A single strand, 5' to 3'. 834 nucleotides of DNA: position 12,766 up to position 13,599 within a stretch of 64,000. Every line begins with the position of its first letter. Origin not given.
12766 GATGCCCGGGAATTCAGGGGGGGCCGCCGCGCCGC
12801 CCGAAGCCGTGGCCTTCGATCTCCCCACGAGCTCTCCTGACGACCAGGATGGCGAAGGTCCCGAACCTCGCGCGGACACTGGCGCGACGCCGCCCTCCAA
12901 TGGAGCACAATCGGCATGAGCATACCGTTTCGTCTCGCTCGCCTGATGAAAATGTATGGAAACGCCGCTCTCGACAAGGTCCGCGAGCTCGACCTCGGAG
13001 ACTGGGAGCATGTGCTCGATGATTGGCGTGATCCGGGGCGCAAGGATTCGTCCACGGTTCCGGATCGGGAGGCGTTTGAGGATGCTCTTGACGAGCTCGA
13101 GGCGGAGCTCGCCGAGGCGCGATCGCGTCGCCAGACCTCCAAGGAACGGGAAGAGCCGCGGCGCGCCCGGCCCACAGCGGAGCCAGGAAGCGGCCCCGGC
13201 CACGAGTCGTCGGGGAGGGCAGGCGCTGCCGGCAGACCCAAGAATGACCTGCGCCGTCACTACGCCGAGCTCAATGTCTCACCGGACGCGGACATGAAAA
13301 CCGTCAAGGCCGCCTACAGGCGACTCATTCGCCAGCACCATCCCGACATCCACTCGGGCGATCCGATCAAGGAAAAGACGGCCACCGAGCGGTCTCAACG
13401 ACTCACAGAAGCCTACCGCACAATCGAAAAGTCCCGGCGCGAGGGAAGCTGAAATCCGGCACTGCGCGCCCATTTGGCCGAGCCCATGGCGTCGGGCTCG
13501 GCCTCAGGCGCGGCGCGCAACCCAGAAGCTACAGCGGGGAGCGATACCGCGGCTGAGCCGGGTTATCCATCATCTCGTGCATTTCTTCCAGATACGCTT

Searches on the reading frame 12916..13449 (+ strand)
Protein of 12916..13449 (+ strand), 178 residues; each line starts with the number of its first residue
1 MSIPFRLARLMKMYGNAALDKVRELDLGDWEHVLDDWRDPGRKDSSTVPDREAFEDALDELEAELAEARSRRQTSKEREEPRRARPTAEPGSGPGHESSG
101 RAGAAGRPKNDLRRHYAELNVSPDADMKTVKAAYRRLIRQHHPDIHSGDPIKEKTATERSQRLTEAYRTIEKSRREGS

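Call 45: search_protein_families(library=pfam, proteins=[window:12916-13449:+], max_evalue=0.0001)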
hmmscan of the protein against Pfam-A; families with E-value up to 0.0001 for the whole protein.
window:12916-13449:+ (178 aa): 1 family
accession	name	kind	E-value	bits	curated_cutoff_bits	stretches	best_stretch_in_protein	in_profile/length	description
PF00226.36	DnaJ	-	1.5e-12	47.9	27.8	1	115-173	2-56/63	DnaJ domain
